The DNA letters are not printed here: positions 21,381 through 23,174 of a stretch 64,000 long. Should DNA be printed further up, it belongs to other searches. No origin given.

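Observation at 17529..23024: Three-gene cluster of large surface proteins (LTD/PKD, beta-helix, FG-GAP); the last two share a ~40-aa Cys-rich module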

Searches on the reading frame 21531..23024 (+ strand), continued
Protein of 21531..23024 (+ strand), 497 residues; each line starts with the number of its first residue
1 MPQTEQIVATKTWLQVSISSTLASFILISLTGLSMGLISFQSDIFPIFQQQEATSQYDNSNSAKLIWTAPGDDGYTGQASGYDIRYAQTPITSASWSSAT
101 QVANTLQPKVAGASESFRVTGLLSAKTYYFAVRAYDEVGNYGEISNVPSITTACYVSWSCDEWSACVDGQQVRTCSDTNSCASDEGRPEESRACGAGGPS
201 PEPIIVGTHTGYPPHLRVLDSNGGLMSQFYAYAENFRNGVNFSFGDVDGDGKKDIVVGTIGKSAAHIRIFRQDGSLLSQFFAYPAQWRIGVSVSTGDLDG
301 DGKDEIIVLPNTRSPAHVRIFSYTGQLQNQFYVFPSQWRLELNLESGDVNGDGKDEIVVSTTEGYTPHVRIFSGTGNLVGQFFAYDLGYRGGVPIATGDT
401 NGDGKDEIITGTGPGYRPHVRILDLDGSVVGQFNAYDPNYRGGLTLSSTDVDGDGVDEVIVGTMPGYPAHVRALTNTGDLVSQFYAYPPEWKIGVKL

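Call 32: find_related_loci(query=A3, collection=genome_contigs, flank=10000)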
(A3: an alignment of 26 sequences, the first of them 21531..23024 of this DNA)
Query A3 (497 aa) in genome_contigs; peptide patterns used: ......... (x = any residue, [..] = any of these).
600 stretches matched a pattern (row limit reached: there are more); 563 encode a relative of the query (tblastn E <= 1e-3); the best 80 are kept; 80 distinct loci.
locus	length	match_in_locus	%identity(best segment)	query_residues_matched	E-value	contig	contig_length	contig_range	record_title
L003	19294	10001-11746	38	50-497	2e-91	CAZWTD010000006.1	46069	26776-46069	MAG TPA_asm: uncultured Gammaproteobacteria bacterium isolate binchicken_co115_111 genome assembly, contig: NODE_1410_le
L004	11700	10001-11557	34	10-461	4e-90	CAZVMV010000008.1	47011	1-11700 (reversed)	MAG TPA_asm: uncultured Gammaproteobacteria bacterium isolate SRP173033_co2_263 genome assembly, contig: NODE_227_length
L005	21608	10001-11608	36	3-497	8e-90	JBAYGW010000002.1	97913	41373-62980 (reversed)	MAG: Patescibacteria group bacterium isolate SO_2016_GW1_134 scaffold00496_OW334_2016, whole genome shotgun sequence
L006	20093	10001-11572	34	1-497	9e-84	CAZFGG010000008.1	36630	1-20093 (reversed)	MAG TPA_asm: uncultured Gammaproteobacteria bacterium isolate SRP200132_co1_183 genome assembly, contig: NODE_1940_lengt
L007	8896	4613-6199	34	1-497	7e-79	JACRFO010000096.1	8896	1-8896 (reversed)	MAG: Candidatus Kerfeldbacteria bacterium isolate NC_groundwater_1727_Pr3_B-0.1um_56_8 SR-2_scaffold_141_3122175, whole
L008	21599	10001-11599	32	4-497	2e-78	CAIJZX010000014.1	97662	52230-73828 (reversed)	MAG: Candidatus Kerfeldbacteria bacterium isolate AlinenLipids_bin-4062 genome assembly, contig: bin-4062:14/42, whole g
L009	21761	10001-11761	34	7-497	5e-76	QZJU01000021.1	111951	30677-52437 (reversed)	MAG: Candidatus Parcubacteria bacterium isolate SURF_31 contig-100_110_length_111951_read_count_18409855, whole genome s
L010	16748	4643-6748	46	60-497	3e-34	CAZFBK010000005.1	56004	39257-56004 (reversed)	MAG TPA_asm: uncultured Gammaproteobacteria bacterium isolate SRP286056_co1_112 genome assembly, contig: NODE_534_length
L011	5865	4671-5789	47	11-152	2e-26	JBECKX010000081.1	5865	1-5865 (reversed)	MAG: Candidatus Zixiibacteriota bacterium isolate ETDI71 k127_3201342, whole genome shotgun sequence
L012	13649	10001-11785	49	34-157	2e-26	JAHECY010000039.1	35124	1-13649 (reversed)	MAG: Gammaproteobacteria bacterium isolate Ww183 NODE_1927_length_35124_cov_4.566037, whole genome shotgun sequence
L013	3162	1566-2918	56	23-154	4e-26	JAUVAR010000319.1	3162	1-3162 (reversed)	MAG: Candidatus Zixiibacteriota bacterium isolate CSMAG_224 CSMAG_224_k127_8618671_length_3162_cov_9.1845, whole genome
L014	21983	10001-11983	59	59-156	2e-25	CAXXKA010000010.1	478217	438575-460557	MAG: uncultured candidate division Zixibacteria bacterium isolate 057be676-9b3e-4ab3-9904-799d5201c552 genome assembly,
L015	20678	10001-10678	45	26-154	2e-25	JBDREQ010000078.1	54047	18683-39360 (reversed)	MAG: Candidatus Zixiibacteriota bacterium isolate MEGAHIT-group-1.322 k141_12356585, whole genome shotgun sequence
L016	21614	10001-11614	57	54-154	3e-25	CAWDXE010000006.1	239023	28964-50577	MAG: uncultured candidate division Zixibacteria bacterium isolate MFD05942.bin.2.290 genome assembly, contig: contig_571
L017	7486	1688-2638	55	60-153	2e-25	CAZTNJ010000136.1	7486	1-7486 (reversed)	MAG TPA_asm: uncultured Ignavibacteria bacterium isolate binchicken_co44_148 genome assembly, contig: NODE_10390_length_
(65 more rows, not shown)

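Call 61: predict_structure(alignment_id=A3)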
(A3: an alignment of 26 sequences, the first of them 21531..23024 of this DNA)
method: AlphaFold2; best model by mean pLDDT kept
length: 497 residues; sequences in the alignment: 26
mean_pLDDT: 84.8   pTM: 0.62
mean pLDDT of the five models: 84.8, 84.6, 84.6, 84.3, 83.5
residues with pLDDT >= 90: 296; 70-90: 129; 50-70: 14; < 50: 58
segments of 3 or more residues with pLDDT < 50: 1-56
pLDDT, mean of each block of 10 residues (from residue 1): 35 31 41 44 37 49 86 73 92 91 88 88 87 87 83 81 77 84 77 67 94 96 96 95 96 96 95 97 94 97 96 91 97 92 96 96 90 97 93 95 95 93 97 94 94 93 93 97 94 92
secondary structure, 60 per line:
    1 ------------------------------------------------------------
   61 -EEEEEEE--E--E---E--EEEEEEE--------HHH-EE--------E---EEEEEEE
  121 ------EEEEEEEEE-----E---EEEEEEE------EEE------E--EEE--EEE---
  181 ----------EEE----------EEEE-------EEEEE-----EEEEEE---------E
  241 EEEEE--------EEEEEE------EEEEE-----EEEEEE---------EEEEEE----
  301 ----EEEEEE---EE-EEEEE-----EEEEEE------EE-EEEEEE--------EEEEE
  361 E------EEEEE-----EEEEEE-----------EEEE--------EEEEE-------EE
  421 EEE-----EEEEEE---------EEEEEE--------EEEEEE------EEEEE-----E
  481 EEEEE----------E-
elements in order: E62-68 E81-87 E114-120 E127-135 E145-151 E158-160 E170-172 E175-177 E191-193 E204-207 E215-219 E225-230 E240-245 E254-259 E266-270 E276-281 E291-296 E305-310 E317-321 E327-332 E342-347 E356-361 E368-372 E378-383 E395-398 E407-411 E419-423 E429-434 E444-449 E458-463 E470-474 E480-485

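Call 64: fold_search(model_id=the predicted structure, library=pdb)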
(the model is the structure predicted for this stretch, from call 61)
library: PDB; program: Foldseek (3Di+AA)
matches with E <= 10: 1605; with E <= 0.001: 137
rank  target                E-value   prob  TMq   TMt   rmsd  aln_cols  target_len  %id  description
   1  2bwr_A                4.0e-08  1.00  0.36  0.43   9.0       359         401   15  Crystal Structure of Psathyrella Velutina Lectin at 1.5A Resolution (released 2006-01-23)
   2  7y1t_A                2.6e-07  1.00  0.38  0.35  32.4       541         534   12  Complex of integrin alphaV/beta8 and L-TGF-beta1 at a ratio of 1:2 (released 2022-08-31)
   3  9ind_A                3.0e-07  1.00  0.38  0.42  31.3       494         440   12  Integrin alpha-v beta-8 in complex with the Fab of 130H2 (released 2025-01-22)
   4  5nem_A                1.1e-06  1.00  0.38  0.33  26.3       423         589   13  Localised reconstruction of alpha v beta 6 bound to Foot and Mouth Disease Virus O PanAsia - Pose A. (released 2017-06-21)
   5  9nab_B                1.7e-06  1.00  0.36  0.42   4.8       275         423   17  Cryo-EM structure of the alpha5beta1 integrin headpiece with OS2966 Fab (released 2025-07-23)
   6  8w30_A                1.7e-06  1.00  0.39  0.34  27.7       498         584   13  Crystal structure of alpha-V beta-1 integrin headpiece in complex with TR01225179 (released 2025-01-01)
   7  8xek_A                2.6e-06  1.00  0.37  0.32  31.4       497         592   11  Cryo-EM structure of integrin ITGAV/ITGB3 complex, conformation 2 (released 2024-12-18)
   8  6h6f_F                2.6e-06  1.00  0.29  0.09  25.5       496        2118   12  PTC3 holotoxin complex from Photorhabdus luminiscens - Mutant TcC-D651A (released 2018-10-03)
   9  4um9_C                3.1e-06  1.00  0.39  0.34  31.3       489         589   13  Crystal structure of alpha V beta 6 with peptide (released 2014-11-12)
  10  10ft_A                3.7e-06  1.00  0.35  0.31  15.6       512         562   11  Cryo-EM structure of receptor tyrosine kinase ROS1 in complex with NELL2 (released 2026-02-25)
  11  8tcg_A                4.7e-06  1.00  0.39  0.43   5.2       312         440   16  Integrin alpha-v beta-6 in complex with minibinder B6_BP_dslf (released 2023-09-27)
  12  8xel_A                5.0e-06  1.00  0.38  0.33  31.7       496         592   12  Cryo-EM structure of integrin ITGAV/ITGB3 complex, conformation 3 (released 2024-12-25)
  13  5ffg_A                5.7e-06  1.00  0.38  0.33  31.7       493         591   13  Crystal structure of integrin alpha V beta 6 head (released 2017-01-25)
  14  9b9k_A                6.3e-06  1.00  0.37  0.35  32.4       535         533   13  Integrin alpha-5 beta-1 in complex with MINT1526A Fab (released 2025-02-05)
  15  4um8_C                6.6e-06  1.00  0.38  0.33  31.4       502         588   12  Crystal structure of alpha V beta 6 (released 2014-11-12)
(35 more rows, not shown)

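Call 77: search_protein_families(library=pfam, proteins=[L010:1436-6793:+, L001:6321-9998:+, L003:1609-4149:+, L003:4225-7641:+, L003:7629-9794:+, L004:4501-5937:+], max_evalue=0.001)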
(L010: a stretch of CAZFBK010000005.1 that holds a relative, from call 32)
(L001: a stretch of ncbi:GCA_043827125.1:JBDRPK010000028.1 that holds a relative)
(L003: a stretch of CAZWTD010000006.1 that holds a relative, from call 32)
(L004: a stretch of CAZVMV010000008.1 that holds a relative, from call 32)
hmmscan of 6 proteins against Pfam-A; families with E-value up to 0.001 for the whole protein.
L010:1436-6793:+ (1786 aa): 6 families
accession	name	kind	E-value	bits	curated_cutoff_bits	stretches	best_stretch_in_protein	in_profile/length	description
PF00041.27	fn3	-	1e-24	87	25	3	1060-1144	3-68/84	Fibronectin type III domain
PF16656.11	Pur_ac_phosph_N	-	4e-22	79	30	3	947-1034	1-81/93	Purple acid Phosphatase, N-terminal domain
PF06439.18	3keto-disac_hyd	-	3.1e-08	34.3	26.8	1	710-886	6-183/187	3-keto-disaccharide hydrolase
PF14488.12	DUF4434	-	3.1e-06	27.4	30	1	154-228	60-143/283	Domain of unknown function (DUF4434)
PF13517.12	FG-GAP_3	-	5.7e-06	27.3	26.9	1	1521-1583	1-61/61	FG-GAP-like repeat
PF14292.12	SusE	-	7e-06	26.6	25.2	0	1168-1248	14-84/106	SusE outer membrane protein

L001:6321-9998:+ (1225 aa): 2 families
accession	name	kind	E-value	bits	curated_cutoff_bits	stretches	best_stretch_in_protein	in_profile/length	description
PF17963.7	Big_9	-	9e-11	43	23.6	2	988-1057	9-78/89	Bacterial Ig domain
PF05345.18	He_PIG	-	4.6e-08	33.8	24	1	1080-1164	8-95/96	Putative Ig domain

L003:1609-4149:+ (847 aa): 3 families
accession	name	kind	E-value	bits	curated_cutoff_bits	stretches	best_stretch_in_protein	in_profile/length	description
PF05345.18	He_PIG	-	4.9e-11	43.4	24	1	698-786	2-95/96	Putative Ig domain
PF17963.7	Big_9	-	5e-08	34.2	23.6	1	695-785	1-89/89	Bacterial Ig domain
PF17161.10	DUF5123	-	8.4e-05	24.1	35.1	1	566-676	4-103/113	Domain of unknown function (DUF5123)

L003:4225-7641:+ (1139 aa): 1 family
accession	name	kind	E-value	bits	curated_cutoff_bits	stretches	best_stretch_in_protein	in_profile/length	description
PF17963.7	Big_9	-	0.00011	23.4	23.6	1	988-1068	1-79/89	Bacterial Ig domain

L003:7629-9794:+ (722 aa): 3 families
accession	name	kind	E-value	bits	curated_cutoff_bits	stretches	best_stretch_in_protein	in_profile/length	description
PF05345.18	He_PIG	-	7.9e-09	36.3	24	1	573-662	1-96/96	Putative Ig domain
PF22842.2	Pel9A-like_beta_helix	-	0.00015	21.3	25.2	0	36-88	3-52/370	Pel9A-like, right handed beta helix region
PF17963.7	Big_9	-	0.00027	22.2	23.6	1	571-660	1-89/89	Bacterial Ig domain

L004:4501-5937:+ (479 aa): 0 families
